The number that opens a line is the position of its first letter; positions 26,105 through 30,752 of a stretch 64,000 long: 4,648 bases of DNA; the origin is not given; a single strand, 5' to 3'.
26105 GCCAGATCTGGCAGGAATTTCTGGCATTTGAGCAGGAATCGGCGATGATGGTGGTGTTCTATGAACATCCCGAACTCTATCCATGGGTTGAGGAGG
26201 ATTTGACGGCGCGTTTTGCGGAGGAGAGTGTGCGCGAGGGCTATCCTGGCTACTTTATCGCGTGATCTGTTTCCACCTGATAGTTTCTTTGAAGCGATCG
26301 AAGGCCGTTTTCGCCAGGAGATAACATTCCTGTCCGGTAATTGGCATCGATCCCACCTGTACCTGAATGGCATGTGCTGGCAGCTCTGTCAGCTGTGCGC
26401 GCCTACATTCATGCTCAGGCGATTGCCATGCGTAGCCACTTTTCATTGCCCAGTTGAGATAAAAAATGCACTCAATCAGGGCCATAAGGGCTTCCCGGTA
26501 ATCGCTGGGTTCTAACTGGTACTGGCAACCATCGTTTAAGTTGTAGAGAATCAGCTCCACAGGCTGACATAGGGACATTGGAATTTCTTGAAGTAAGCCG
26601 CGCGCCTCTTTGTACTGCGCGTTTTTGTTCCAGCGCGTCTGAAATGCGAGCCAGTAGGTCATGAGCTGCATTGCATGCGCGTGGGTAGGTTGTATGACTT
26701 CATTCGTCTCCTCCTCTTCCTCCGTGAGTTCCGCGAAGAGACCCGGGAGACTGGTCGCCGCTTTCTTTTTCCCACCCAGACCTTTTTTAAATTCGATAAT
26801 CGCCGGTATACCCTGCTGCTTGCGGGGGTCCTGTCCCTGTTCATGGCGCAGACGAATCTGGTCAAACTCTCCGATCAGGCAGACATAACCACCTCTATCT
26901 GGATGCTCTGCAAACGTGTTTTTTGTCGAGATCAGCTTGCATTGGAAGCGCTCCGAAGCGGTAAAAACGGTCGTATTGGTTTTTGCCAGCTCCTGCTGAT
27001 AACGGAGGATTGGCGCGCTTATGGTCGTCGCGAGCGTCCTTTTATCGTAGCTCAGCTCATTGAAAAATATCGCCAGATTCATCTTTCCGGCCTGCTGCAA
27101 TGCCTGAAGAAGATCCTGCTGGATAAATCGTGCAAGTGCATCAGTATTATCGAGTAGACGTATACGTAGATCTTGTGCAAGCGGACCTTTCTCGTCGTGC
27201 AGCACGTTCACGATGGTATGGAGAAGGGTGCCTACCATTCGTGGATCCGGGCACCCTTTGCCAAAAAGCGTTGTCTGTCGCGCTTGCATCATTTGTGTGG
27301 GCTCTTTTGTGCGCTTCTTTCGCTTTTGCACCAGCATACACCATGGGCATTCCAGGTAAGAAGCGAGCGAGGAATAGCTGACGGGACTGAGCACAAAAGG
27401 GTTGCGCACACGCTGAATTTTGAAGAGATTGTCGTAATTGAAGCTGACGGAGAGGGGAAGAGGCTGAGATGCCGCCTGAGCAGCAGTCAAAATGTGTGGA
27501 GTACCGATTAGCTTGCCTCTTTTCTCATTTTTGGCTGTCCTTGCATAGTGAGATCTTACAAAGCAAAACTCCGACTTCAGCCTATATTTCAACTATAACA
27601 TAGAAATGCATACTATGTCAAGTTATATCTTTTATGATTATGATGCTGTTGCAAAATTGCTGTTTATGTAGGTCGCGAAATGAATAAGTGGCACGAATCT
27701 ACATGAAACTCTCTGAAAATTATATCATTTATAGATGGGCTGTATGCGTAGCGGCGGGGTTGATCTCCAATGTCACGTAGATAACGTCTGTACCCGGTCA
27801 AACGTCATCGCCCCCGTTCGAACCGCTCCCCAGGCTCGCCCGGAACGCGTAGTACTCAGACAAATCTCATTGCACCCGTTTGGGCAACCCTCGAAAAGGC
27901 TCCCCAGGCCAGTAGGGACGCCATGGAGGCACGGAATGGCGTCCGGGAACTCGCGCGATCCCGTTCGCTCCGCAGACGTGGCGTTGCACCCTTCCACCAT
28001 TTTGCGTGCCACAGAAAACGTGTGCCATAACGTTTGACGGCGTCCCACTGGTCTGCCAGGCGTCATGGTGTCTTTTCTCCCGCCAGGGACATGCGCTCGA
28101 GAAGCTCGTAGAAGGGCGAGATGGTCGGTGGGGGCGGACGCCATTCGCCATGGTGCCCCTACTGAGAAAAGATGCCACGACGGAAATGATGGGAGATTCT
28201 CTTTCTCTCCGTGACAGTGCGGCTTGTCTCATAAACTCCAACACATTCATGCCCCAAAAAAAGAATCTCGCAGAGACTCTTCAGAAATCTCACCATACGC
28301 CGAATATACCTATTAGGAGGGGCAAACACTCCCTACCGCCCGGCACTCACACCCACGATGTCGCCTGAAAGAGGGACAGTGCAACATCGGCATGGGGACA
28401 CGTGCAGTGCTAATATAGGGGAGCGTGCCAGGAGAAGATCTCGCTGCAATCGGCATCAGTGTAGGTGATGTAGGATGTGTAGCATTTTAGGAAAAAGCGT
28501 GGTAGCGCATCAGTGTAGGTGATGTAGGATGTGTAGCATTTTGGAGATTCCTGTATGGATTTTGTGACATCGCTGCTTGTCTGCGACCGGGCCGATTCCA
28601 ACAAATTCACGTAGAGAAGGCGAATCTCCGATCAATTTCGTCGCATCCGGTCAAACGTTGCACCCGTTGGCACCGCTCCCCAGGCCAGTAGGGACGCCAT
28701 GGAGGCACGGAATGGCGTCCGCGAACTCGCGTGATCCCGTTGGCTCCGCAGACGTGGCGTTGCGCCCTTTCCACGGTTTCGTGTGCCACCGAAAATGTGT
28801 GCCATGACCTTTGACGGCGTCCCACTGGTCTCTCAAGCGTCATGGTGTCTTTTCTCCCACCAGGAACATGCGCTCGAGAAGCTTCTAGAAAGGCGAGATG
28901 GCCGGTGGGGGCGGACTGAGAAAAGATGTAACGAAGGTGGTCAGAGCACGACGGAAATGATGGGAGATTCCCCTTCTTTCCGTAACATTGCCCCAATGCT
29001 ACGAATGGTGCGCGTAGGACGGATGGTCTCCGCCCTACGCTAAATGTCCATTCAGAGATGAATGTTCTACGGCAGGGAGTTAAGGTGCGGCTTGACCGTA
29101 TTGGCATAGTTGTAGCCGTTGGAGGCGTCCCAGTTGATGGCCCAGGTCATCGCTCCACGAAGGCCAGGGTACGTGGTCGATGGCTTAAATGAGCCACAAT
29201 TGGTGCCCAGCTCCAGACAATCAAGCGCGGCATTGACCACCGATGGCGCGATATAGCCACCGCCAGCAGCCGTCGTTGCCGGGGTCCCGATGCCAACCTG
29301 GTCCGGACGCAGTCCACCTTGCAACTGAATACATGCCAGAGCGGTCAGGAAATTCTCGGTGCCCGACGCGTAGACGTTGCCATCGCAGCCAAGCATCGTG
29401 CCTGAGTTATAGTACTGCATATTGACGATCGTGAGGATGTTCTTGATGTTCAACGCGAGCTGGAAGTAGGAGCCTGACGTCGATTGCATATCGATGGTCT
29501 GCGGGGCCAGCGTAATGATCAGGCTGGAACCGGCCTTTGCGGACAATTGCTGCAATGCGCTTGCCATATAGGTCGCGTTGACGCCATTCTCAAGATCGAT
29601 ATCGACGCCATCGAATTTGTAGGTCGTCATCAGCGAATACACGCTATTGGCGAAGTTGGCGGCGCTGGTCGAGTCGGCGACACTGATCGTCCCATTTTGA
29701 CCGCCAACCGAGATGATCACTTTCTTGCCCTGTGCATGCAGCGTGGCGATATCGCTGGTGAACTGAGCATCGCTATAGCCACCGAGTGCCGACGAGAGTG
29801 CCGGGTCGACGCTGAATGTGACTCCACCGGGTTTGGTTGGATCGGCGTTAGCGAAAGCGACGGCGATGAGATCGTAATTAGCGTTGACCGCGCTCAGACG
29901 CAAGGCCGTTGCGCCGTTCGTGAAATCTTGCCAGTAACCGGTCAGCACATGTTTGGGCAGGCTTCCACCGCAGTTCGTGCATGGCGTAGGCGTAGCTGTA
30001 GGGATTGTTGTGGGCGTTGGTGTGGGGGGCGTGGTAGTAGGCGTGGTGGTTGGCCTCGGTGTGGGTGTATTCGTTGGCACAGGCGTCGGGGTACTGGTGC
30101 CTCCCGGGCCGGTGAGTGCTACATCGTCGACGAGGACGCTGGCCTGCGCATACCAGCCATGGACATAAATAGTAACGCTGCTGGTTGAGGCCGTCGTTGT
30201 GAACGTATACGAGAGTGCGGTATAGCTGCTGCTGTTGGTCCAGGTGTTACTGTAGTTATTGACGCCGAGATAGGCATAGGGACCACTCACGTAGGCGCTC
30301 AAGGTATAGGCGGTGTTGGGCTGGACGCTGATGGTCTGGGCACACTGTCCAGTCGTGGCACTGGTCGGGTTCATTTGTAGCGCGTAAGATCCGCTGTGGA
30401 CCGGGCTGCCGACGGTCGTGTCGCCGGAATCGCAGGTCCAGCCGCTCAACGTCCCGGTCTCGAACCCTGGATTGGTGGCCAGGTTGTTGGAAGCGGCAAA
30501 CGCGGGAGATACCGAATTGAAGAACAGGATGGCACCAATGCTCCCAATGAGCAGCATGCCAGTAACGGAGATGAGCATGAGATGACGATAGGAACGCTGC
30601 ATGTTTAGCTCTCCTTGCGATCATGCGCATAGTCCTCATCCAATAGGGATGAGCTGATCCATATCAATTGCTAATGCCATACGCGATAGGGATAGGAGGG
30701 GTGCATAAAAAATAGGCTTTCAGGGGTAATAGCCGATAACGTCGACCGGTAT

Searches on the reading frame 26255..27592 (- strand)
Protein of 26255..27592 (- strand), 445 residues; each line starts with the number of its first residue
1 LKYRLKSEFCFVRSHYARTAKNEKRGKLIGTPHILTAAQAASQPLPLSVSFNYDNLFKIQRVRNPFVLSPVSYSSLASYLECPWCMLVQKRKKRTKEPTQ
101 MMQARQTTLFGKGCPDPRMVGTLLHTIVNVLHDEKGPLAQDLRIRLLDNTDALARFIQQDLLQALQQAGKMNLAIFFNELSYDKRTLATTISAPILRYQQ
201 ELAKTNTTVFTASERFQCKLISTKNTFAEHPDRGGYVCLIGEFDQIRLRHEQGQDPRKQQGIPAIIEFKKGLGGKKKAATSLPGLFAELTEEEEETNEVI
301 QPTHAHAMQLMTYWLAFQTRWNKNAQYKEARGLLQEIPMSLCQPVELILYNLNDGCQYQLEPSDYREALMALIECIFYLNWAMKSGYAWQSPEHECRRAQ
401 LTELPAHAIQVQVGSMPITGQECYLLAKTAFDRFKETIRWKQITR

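Call 11: search_protein_families(library=pfam, proteins=[window:26255-27592:-])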
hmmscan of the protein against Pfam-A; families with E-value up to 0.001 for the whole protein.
window:26255-27592:- (445 aa): 1 family
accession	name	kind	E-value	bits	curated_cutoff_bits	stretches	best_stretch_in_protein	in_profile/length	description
PF12705.13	PDDEXK_1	-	1.4e-05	25.7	22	1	71-332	2-184/247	PD-(D/E)XK nuclease superfamily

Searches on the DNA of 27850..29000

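Call 74: search_rna_families(source=window, start=27850, end=29000, threshold=evalue, max_evalue=1)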
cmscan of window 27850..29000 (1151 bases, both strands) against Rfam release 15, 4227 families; matches with E-value up to 1: 0.
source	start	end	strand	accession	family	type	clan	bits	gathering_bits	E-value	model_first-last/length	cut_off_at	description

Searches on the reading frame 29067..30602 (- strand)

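Call 11: search_protein_families(library=pfam, proteins=[window:29067-30602:-])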
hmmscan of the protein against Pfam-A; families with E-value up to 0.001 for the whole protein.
window:29067-30602:- (511 aa): 3 families
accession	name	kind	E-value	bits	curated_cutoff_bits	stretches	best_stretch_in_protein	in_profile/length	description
PF00704.34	Glyco_hydro_18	-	5.5e-18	66.1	29.6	1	221-444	3-230/317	Glycosyl hydrolases family 18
PF02018.23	CBM_4_9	-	8.1e-14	52.6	25.9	1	39-151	1-134/136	Carbohydrate binding domain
PF23916.1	TIM-barrel_EndoS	-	4.3e-06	27.1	27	1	285-360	52-135/238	Endo-beta-N-acetylglucosaminidase EndoS TIM-barrel domain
